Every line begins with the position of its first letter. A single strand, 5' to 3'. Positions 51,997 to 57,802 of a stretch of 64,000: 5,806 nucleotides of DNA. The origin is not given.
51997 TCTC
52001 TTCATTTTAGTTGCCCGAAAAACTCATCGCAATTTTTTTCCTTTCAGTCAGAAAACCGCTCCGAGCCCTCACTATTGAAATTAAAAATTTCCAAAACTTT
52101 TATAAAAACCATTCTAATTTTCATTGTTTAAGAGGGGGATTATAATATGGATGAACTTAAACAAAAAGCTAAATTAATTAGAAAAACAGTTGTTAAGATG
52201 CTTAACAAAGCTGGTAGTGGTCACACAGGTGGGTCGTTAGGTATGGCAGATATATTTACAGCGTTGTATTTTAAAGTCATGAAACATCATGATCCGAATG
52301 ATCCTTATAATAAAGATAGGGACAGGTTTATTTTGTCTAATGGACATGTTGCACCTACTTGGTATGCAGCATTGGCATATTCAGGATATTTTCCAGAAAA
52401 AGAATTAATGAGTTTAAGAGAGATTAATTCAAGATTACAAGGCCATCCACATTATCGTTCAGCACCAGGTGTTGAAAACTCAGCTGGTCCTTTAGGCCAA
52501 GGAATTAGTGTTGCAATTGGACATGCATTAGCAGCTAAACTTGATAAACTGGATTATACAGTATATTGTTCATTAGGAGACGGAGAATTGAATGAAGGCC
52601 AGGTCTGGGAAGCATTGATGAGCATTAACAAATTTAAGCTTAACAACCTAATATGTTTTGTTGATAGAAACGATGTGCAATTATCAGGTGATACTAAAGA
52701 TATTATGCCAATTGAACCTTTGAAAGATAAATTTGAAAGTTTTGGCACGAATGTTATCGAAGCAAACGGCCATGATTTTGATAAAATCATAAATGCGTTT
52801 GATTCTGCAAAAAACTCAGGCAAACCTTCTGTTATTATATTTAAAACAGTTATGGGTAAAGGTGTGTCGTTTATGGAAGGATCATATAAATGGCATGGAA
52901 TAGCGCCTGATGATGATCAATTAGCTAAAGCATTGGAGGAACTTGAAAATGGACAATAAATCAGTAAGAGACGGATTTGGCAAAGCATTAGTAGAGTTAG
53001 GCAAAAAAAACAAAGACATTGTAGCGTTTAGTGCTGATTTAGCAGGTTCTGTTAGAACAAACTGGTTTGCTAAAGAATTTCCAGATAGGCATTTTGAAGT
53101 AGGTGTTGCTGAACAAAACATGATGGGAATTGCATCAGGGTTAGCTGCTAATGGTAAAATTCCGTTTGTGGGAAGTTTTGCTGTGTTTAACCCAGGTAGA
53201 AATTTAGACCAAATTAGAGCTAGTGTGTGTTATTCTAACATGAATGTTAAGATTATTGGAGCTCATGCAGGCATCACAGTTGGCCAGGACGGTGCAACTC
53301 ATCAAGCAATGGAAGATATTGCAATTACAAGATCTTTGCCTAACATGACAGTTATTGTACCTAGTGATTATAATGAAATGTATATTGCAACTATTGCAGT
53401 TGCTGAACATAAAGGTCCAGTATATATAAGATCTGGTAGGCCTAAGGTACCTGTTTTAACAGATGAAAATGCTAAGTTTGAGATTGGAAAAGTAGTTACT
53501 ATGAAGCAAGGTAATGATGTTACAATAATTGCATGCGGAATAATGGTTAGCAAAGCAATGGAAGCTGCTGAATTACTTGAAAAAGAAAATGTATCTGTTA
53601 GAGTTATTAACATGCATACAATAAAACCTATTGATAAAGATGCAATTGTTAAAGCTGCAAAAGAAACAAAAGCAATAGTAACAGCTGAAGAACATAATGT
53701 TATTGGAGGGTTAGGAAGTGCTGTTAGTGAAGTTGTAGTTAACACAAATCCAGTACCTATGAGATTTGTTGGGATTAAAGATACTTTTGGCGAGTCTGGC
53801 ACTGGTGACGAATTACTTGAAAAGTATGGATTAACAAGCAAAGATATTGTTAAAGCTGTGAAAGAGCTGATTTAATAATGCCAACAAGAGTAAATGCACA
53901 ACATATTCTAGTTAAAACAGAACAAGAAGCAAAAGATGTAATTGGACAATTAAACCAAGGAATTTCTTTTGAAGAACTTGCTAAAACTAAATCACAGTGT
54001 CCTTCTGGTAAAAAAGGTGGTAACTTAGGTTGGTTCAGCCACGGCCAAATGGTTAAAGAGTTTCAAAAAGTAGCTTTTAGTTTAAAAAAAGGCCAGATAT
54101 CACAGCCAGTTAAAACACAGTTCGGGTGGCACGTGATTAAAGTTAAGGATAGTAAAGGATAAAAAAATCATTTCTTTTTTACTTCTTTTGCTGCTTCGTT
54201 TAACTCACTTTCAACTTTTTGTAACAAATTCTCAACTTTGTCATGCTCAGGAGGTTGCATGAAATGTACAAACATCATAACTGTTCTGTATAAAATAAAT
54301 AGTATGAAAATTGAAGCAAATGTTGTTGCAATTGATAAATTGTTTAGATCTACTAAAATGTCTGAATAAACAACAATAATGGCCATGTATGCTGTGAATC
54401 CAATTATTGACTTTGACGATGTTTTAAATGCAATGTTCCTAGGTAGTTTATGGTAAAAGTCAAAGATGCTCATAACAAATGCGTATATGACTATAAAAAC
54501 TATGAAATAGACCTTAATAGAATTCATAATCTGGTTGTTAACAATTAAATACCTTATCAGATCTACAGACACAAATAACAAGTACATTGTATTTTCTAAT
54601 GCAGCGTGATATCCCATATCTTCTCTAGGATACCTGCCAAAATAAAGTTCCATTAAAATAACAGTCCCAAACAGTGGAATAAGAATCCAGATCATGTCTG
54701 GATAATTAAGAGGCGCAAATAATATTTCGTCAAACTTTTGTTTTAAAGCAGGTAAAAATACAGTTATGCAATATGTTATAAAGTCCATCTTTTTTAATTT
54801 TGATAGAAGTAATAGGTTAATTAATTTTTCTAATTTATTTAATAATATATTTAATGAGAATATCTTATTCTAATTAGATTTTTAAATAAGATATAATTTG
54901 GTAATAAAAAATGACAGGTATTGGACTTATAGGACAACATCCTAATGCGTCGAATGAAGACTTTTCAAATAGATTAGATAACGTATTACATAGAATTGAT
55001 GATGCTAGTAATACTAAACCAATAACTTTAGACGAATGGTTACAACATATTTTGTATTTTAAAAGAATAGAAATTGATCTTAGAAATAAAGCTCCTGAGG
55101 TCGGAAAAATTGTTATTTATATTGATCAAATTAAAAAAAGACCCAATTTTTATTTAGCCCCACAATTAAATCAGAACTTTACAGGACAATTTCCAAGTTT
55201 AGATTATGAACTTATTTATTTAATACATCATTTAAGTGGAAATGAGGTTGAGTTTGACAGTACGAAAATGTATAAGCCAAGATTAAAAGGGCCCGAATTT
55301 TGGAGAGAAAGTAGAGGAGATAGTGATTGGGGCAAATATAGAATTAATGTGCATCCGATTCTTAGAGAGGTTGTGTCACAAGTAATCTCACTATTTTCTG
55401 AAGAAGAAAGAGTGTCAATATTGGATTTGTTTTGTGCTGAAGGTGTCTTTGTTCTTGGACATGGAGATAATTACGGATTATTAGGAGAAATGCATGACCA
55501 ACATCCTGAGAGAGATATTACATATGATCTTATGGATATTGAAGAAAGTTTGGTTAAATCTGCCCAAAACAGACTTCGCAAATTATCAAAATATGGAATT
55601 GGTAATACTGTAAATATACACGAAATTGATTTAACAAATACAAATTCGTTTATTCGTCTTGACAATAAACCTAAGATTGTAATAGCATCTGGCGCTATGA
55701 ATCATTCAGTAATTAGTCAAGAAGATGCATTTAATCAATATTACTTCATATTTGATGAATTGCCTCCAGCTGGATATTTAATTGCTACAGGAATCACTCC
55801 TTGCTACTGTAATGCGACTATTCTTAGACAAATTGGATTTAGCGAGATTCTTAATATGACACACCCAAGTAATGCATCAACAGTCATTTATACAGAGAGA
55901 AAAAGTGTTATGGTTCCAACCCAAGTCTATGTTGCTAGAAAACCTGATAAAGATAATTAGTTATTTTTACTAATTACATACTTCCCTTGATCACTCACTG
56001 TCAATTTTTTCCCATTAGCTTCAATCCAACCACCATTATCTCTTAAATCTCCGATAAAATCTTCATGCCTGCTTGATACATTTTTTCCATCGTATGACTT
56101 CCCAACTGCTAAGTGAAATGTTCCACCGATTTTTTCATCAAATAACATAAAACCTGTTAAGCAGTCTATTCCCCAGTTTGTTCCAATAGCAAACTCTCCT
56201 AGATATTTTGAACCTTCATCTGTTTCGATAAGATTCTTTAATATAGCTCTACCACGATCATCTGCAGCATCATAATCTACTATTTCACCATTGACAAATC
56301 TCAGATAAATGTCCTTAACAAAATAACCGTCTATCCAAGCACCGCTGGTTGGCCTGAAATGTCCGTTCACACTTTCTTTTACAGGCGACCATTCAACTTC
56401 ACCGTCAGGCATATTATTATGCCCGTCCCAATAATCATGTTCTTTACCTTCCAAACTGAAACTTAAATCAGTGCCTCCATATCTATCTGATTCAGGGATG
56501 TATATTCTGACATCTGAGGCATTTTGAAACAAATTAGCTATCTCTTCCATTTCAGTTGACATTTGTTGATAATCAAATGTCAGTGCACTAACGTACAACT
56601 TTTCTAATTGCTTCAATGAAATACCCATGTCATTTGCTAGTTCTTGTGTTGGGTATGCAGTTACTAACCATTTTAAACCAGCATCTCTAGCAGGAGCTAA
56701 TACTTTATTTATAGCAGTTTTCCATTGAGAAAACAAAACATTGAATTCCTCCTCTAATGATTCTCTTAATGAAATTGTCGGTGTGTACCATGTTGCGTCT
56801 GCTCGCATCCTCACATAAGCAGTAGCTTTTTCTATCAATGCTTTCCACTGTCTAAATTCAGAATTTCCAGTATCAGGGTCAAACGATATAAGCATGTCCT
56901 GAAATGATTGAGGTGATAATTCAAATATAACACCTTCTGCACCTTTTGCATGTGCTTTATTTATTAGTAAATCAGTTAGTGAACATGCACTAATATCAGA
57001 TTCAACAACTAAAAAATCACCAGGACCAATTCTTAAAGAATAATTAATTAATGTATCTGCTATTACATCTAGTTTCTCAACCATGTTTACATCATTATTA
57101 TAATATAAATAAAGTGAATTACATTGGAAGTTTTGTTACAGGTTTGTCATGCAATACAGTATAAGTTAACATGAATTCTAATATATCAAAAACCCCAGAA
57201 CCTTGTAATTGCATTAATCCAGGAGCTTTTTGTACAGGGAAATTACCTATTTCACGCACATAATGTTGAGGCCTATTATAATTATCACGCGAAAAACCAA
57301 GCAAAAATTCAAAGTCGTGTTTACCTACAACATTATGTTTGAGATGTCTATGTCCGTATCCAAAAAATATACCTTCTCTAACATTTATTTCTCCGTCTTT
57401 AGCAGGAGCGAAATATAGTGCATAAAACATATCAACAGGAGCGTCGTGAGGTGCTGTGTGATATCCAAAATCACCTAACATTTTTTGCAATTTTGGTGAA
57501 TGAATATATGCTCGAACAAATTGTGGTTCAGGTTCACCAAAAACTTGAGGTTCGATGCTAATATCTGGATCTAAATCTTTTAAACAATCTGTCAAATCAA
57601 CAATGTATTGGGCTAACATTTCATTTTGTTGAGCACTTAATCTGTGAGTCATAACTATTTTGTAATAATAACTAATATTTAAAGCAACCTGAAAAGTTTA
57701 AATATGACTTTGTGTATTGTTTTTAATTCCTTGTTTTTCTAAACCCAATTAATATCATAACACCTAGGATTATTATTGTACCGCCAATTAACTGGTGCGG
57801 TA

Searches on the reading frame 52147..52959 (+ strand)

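Call 40: search_protein_families(library=pfam, proteins=[window:52147-52959:+], max_evalue=0.001)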
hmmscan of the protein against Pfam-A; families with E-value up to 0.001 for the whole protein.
window:52147-52959:+ (270 aa): 5 families
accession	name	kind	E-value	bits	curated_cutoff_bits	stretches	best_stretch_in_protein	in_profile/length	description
PF00456.26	Transketolase_N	-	1.3e-59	202.3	22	1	6-263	4-272/334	Transketolase, thiamine diphosphate binding domain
PF13292.11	DXP_synthase_N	-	6.7e-14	52.3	21.2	1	2-179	16-175/274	1-deoxy-D-xylulose-5-phosphate synthase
PF00676.26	E1_dh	-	6e-07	29.2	22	1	108-223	95-209/300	Dehydrogenase E1 component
PF09364.15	XFP_N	-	0.00017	20.9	23.7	1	105-214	131-240/364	XFP N-terminal domain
PF02775.26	TPP_enzyme_C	-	0.00042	20.6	21.9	0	110-176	24-83/151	Thiamine pyrophosphate enzyme, C-terminal TPP binding domain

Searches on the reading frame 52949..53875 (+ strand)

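Call 40: search_protein_families(library=pfam, proteins=[window:52949-53875:+], max_evalue=0.001)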
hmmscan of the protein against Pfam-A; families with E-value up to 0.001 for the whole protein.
window:52949-53875:+ (308 aa): 4 families
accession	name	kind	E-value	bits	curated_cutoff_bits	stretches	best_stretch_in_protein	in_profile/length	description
PF02779.29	Transket_pyr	-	4.5e-44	150.6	27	1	5-167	4-172/174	Transketolase, pyrimidine binding domain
PF02780.25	Transketolase_C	-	9e-35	119.7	25.9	1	180-300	1-124/124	Transketolase, C-terminal domain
PF22613.1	Transketolase_C_1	-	2.2e-11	44.4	27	1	186-296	9-113/113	Transketolase-like TK C-terminal domain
PF17147.9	PFOR_II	-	1.3e-06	29.1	27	1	190-266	2-78/102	Pyruvate:ferredoxin oxidoreductase core domain II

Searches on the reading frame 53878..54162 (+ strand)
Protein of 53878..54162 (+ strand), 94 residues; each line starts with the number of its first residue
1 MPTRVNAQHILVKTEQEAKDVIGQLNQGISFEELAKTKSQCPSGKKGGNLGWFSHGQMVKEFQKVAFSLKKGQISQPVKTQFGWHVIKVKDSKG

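Call 40: search_protein_families(library=pfam, proteins=[window:53878-54162:+], max_evalue=0.001)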
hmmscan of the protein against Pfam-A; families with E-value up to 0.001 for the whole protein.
window:53878-54162:+ (94 aa): 3 families
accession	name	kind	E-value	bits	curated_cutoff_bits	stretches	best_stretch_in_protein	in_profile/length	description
PF00639.27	Rotamase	-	8.4e-28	97.6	21.7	1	13-91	17-97/97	PPIC-type PPIASE domain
PF13616.12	Rotamase_3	-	3.3e-27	95.8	22.5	1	5-92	16-115/116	PPIC-type PPIASE domain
PF13145.12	Rotamase_2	-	4.4e-14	53.8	27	1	6-93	23-109/121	PPIC-type PPIASE domain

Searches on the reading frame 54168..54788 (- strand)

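Call 40: search_protein_families(library=pfam, proteins=[window:54168-54788:-], max_evalue=0.001)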
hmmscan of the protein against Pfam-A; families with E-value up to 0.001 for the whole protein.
window:54168-54788:- (206 aa): 0 families

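Call 42: search_protein_families(library=pfam, proteins=[window:54168-54788:-], max_evalue=5)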
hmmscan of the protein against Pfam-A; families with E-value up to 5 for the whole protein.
window:54168-54788:- (206 aa): 1 family
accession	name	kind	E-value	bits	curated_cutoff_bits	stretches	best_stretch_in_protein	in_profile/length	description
PF14880.11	COX14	-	0.042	14.1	25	1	118-142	11-35/59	Cytochrome oxidase c assembly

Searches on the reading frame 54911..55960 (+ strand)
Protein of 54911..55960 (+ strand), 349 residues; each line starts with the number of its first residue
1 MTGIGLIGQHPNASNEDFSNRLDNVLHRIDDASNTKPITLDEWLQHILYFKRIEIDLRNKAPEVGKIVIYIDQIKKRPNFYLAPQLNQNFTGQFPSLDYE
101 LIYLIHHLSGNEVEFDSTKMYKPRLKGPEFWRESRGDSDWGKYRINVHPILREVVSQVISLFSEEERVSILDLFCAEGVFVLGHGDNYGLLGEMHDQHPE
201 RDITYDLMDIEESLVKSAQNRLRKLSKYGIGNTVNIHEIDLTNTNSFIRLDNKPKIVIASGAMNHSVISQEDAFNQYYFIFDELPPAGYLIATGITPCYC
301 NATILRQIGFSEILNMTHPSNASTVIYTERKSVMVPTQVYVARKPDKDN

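Call 40: search_protein_families(library=pfam, proteins=[window:54911-55960:+], max_evalue=0.001)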
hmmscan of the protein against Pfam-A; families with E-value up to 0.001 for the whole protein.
window:54911-55960:+ (349 aa): 0 families

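Call 42: search_protein_families(library=pfam, proteins=[window:54911-55960:+], max_evalue=5)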
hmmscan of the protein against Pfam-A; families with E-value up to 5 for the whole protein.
window:54911-55960:+ (349 aa): 1 family
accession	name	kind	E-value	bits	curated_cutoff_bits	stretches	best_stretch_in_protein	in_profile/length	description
PF13847.12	Methyltransf_31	-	0.24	11.5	27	1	167-267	4-88/145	Methyltransferase domain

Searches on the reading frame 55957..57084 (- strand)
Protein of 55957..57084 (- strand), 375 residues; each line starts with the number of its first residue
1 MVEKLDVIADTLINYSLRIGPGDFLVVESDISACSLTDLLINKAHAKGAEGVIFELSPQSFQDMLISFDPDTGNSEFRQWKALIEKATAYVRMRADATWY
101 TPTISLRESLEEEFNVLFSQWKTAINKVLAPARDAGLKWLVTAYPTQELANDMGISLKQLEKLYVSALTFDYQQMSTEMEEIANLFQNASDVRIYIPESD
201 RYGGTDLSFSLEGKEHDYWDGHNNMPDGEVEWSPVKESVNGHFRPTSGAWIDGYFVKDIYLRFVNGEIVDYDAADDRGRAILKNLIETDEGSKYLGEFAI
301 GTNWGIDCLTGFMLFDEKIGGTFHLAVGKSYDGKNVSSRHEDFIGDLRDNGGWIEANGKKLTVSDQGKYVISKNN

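Call 40: search_protein_families(library=pfam, proteins=[window:55957-57084:-], max_evalue=0.001)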
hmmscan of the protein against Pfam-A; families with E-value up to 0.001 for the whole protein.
window:55957-57084:- (375 aa): 1 family
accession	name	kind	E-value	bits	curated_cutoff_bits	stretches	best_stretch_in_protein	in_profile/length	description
PF02073.20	Peptidase_M29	-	7e-45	154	27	1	3-368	3-405/406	Thermophilic metalloprotease (M29)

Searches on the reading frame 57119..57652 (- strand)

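Call 40: search_protein_families(library=pfam, proteins=[window:57119-57652:-], max_evalue=0.001)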
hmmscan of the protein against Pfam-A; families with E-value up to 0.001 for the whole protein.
window:57119-57652:- (177 aa): 0 families

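Call 42: search_protein_families(library=pfam, proteins=[window:57119-57652:-], max_evalue=5)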
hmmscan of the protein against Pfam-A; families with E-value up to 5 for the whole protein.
window:57119-57652:- (177 aa): 1 family
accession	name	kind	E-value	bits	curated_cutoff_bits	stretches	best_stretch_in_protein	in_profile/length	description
PF12408.13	DUF3666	-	0.056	13.2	25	0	18-31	4-17/47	Ribose-5-phosphate isomerase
